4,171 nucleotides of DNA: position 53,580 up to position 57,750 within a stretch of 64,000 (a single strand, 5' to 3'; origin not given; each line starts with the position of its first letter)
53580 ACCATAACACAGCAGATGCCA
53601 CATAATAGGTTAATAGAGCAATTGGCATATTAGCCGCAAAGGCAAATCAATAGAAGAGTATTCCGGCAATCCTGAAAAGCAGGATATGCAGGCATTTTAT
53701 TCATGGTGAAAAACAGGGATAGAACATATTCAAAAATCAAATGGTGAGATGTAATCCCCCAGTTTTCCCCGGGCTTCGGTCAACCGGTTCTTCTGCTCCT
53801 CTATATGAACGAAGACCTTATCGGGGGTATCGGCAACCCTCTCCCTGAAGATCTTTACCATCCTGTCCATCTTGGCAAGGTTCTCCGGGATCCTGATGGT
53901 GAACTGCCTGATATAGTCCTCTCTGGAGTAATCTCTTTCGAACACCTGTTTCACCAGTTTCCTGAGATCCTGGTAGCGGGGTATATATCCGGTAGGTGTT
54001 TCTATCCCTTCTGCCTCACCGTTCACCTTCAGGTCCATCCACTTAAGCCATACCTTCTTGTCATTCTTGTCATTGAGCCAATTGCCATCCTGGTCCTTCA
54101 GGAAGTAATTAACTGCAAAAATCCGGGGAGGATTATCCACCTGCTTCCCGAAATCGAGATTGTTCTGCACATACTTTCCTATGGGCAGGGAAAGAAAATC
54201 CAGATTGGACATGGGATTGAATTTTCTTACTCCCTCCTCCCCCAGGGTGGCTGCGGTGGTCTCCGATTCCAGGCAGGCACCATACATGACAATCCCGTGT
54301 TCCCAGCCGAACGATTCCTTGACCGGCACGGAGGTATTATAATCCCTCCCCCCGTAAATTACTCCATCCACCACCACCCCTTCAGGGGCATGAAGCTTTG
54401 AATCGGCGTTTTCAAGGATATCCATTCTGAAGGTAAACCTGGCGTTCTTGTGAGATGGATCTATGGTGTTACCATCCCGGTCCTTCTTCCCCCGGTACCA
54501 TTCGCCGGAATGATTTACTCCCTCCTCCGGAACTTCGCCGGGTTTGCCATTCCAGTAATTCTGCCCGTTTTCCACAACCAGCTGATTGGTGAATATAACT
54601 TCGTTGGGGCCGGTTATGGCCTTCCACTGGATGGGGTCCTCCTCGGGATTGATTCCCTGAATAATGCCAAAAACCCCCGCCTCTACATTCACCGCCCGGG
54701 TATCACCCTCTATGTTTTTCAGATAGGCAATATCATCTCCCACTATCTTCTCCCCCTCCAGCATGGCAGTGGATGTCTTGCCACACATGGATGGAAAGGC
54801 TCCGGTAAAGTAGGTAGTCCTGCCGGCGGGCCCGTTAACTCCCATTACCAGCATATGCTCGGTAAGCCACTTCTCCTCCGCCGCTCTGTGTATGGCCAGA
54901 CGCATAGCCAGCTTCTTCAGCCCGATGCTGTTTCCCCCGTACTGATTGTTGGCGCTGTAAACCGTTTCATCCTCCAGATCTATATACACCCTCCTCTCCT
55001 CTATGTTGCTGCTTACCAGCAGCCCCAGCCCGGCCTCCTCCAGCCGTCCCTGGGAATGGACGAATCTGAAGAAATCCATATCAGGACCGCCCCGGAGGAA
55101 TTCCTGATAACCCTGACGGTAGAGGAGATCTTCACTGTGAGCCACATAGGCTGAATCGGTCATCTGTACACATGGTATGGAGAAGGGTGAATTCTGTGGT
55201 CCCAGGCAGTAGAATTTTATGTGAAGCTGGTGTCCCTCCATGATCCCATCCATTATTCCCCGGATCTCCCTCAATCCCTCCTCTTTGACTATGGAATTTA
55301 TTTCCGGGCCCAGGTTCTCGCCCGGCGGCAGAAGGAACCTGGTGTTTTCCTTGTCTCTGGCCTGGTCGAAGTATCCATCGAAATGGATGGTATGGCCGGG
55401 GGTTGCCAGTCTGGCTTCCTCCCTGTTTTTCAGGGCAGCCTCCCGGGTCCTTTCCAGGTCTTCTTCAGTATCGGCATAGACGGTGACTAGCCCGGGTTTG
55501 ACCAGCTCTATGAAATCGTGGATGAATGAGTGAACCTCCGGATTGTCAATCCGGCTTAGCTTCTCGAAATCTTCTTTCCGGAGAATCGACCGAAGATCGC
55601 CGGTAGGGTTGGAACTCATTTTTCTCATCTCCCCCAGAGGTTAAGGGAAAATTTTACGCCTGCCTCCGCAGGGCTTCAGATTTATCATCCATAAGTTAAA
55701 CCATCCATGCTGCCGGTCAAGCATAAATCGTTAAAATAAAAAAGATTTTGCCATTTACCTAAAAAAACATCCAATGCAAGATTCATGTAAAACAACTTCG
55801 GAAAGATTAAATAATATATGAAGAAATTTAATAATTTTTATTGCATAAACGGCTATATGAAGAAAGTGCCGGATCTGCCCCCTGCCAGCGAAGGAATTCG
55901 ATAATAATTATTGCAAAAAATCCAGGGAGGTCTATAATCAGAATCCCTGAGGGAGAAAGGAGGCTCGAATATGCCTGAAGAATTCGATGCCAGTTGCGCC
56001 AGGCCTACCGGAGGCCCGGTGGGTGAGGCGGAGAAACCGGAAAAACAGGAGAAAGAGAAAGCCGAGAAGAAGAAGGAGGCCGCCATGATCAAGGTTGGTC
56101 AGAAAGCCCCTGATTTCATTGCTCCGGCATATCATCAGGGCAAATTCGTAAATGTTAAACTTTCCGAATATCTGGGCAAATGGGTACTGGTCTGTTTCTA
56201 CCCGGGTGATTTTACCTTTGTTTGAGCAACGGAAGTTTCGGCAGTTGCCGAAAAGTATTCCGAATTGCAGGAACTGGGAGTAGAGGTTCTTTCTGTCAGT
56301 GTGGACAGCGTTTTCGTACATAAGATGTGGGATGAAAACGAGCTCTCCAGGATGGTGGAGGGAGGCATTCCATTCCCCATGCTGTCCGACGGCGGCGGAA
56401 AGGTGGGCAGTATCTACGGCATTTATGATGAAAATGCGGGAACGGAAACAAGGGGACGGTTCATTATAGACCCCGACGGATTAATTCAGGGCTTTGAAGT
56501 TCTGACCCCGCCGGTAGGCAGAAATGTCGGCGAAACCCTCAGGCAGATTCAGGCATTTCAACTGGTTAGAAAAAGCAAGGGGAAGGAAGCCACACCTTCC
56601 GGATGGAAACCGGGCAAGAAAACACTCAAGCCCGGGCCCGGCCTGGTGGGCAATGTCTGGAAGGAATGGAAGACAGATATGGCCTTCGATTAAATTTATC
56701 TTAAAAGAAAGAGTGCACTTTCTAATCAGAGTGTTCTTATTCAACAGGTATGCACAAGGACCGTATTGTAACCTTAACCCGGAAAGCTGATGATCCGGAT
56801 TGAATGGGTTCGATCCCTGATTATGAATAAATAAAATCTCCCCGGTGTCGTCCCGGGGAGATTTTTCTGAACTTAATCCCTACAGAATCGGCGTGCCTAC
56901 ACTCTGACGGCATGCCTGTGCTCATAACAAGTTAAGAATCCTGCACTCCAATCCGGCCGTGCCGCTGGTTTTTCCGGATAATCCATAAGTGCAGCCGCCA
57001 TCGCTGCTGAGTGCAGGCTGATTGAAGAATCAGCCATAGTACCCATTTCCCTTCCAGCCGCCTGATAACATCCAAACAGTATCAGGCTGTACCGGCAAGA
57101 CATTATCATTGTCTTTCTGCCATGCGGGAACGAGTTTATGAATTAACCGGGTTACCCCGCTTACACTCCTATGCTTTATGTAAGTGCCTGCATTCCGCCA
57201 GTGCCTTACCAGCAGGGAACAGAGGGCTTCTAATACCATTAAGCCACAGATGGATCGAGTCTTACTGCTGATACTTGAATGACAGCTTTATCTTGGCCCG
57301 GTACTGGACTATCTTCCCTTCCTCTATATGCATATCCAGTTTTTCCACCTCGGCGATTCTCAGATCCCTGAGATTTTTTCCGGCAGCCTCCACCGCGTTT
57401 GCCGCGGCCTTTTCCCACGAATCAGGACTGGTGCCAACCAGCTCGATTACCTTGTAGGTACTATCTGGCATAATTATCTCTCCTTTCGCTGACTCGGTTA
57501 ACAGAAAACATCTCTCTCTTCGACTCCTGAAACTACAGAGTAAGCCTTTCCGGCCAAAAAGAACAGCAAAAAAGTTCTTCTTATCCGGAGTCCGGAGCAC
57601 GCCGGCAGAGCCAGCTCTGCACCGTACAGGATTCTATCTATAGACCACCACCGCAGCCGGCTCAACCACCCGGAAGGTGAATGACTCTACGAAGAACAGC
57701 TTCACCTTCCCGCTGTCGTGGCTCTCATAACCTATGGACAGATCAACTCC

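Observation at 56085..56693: Peroxiredoxin with in-frame TGA at the peroxidatic-cysteine position plus a SECIS-like hairpin: candidate selenoprotein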

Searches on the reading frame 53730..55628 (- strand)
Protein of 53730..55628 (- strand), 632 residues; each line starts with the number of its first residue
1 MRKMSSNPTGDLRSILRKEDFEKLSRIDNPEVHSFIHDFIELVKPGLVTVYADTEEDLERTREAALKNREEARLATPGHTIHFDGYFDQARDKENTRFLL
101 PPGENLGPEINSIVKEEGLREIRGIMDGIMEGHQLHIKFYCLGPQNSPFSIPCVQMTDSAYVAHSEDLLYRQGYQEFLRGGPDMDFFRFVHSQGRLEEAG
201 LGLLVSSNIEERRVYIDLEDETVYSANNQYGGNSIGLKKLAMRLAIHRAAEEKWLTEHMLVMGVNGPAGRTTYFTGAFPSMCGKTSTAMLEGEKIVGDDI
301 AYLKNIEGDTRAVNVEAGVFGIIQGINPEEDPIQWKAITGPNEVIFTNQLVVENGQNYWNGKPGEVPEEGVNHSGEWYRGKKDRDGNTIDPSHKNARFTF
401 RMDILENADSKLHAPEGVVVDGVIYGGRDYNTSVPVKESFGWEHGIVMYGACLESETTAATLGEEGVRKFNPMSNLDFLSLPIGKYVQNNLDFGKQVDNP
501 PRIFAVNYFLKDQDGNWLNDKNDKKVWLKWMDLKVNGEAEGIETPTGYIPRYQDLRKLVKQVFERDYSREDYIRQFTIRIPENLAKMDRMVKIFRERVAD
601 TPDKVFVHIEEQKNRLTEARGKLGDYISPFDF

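Call 7: search_protein_families(library=pfam, proteins=[window:53730-55628:-])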
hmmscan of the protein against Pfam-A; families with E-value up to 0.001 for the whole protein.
window:53730-55628:- (632 aa): 2 families
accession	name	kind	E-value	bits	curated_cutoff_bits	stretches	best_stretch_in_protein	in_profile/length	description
PF00821.23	PEPCK_GTP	-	4.6e-104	348.5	23.8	1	254-615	1-357/357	Phosphoenolpyruvate carboxykinase C-terminal P-loop domain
PF17297.7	PEPCK_N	-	3.7e-54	184.1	23.8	1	35-249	2-217/218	Phosphoenolpyruvate carboxykinase N-terminal domain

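Call 37: find_encoding_contigs(protein=window:53730-55628:-, flank=10000, max_places=4)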
Protein window:53730-55628:- (632 aa): no gene with exactly this product is on record in the collection.

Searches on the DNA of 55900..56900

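Call 58: search_rna_families(source=window, start=55900, end=56900, threshold=evalue, max_evalue=10)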
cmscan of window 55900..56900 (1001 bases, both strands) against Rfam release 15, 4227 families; matches with E-value up to 10: 4.
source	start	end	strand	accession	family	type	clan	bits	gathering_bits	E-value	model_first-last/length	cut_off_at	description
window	56805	56868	+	RF02399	NsiR1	Gene; sRNA;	-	18.2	39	0.85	1-60/60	no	Nitrogen stress-induced RNA 1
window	56821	56900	-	RF00557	L10_leader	Cis-reg; leader;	-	16.3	44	5.7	58-138/138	5'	Ribosomal protein L10 leader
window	56584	56600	-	RF03186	mir-3689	Gene; miRNA;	-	15.2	58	8.1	1-72/72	no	mir-3689 microRNA precursor family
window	56018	56130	-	RF01974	H19_3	Gene; lncRNA;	-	14.7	46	4.6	1-116/116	no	H19 conserved region 3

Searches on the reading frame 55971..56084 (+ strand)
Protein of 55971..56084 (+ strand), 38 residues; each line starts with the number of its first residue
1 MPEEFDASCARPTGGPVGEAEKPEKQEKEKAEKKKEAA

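Call 74: search_protein_representatives(protein=window:55971-56084:+)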
Query: 38 residues. Proteins with E-value up to 0.001 (for the whole library): 5; up to 1e-10: 0; up to 1e-30: 0. The best 5 are listed.
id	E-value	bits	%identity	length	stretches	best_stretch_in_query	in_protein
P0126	6.5e-06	41.2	44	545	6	8-31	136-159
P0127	1.7e-05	40.0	72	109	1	1-36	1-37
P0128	3.6e-04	35.9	57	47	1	1-35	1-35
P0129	5.9e-04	35.3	67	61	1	1-33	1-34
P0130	7.0e-04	35.1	66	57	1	1-35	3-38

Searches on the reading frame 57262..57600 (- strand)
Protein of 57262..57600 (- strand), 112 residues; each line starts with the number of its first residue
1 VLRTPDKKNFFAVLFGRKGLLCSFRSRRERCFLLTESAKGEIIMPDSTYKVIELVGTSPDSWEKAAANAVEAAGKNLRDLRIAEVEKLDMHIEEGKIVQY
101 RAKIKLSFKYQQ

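Call 20: search_protein_families(library=ncbifam, proteins=[window:57262-57600:-], max_evalue=0.00001)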
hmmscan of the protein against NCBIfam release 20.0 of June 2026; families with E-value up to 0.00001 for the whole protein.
window:57262-57600:- (112 aa): 2 families
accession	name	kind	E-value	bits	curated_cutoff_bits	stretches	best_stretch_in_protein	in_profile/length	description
NF043052.1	DodecBact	equivalog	1.9e-15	56.8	75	1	46-109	2-65/67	dodecin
NF041389.1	dodecin_Halo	equivalog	4.5e-11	42.9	100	1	49-109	3-63/65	dodecin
